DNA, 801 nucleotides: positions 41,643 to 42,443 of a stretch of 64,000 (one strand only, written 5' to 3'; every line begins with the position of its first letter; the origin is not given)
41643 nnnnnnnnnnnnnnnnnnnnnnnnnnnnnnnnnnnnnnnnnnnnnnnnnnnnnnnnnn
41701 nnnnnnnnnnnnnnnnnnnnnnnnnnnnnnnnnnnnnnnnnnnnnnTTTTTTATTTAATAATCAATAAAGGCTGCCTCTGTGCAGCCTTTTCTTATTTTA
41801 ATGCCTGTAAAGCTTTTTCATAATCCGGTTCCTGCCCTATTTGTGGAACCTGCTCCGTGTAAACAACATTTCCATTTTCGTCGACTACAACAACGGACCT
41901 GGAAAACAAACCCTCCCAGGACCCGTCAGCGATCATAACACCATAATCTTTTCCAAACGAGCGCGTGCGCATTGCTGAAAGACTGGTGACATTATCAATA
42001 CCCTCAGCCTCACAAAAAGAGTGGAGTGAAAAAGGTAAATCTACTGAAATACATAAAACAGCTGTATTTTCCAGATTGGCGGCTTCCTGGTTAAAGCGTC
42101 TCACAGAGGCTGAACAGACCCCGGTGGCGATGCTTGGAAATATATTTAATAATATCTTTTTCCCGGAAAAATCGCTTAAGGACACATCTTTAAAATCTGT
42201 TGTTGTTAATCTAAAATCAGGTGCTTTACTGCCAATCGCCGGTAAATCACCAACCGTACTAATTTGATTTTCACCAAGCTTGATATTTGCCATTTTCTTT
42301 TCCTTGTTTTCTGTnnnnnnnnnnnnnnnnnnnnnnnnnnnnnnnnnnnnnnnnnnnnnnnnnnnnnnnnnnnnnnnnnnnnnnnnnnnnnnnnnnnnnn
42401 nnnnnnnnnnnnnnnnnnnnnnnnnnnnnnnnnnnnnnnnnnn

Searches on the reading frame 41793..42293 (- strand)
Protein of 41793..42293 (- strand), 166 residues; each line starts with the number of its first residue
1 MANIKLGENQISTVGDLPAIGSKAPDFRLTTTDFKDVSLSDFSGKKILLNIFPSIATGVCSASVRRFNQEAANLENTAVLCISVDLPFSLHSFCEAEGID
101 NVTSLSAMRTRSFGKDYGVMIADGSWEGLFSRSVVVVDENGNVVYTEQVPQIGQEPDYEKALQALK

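Call 3: search_protein_families(library=ncbifam, proteins=[window:41793-42293:-], max_evalue=1)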
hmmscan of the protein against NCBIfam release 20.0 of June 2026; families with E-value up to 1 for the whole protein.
window:41793-42293:- (166 aa): 14 families
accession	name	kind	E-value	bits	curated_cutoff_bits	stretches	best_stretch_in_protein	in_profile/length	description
NF001808.0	PRK00522.1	equivalog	2.6e-68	228.7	123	1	1-166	1-166/167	thiol peroxidase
NF045827.1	perox_SUH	exception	1.1e-44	152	298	1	1-166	1-166/178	thiol peroxidase Prx-SUH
NF006960.0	PRK09437.1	equivalog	4e-11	43.1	140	1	20-120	6-106/156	thioredoxin-dependent thiol peroxidase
NF040737.1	peroxi_PrxU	equivalog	6.2e-10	39.2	270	1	19-147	37-172/233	thioredoxin-dependent peroxiredoxin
NF009668.0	PRK13189.1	equivalog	1.8e-07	30.6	211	1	16-144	8-140/224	peroxiredoxin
TIGR03137.1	AhpC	equivalog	1.4e-06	28.2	272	1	30-149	17-137/187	alkyl hydroperoxide reductase subunit C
NF009669.0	PRK13190.1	equivalog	1e-05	24.9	261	1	20-150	5-137/203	putative peroxiredoxin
NF002854.0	PRK03147.1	subfamily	2.6e-05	24.2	170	1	19-86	37-103/176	thiol-disulfide oxidoreductase ResA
NF053650.1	PerredPrxQDein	equivalog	4.4e-05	23.5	260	1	25-146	2-125/148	thioredoxin-dependent peroxiredoxin PrxQ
NF010122.0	PRK13599.1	equivalog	0.00011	21.7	456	1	20-155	9-149/220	peroxiredoxin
NF009670.0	PRK13191.1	equivalog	0.00026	20.6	374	1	16-142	5-135/215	putative peroxiredoxin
NF038285.1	deiodinase_rel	hypoth_equivalog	0.0014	18.1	250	1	9-63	167-222/347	deiodinase family protein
NF047696.1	ThlDiSintTplARhiz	equivalog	0.051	13.3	230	1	23-68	76-120/219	thiol:disulfide interchange protein TlpA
NF040769.1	SelL_rel_redox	subfamily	0.12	12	120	1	23-103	2-85/173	SelL-related redox protein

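Call 4: search_protein_families(library=pfam, proteins=[window:41793-42293:-], max_evalue=1)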
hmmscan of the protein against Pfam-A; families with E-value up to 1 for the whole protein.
window:41793-42293:- (166 aa): 4 families
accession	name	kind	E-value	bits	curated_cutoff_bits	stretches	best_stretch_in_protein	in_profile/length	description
PF08534.16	Redoxin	-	2.2e-34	118.8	26.6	1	21-162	3-148/148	Redoxin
PF00578.27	AhpC-TSA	-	1.5e-22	80.3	26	1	20-145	1-123/124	AhpC/TSA family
PF02630.20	SCO1-SenC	-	0.043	14.2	22.8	1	25-85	2-66/134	SCO1/SenC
PF13511.11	DUF4124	-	0.059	14.1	22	1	137-150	18-31/56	Domain of unknown function (DUF4124)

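Call 7: find_encoding_contigs(protein=window:41793-42293:-, flank=10000, max_places=6)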
Protein window:41793-42293:- (166 aa): no gene with exactly this product is on record in the collection.
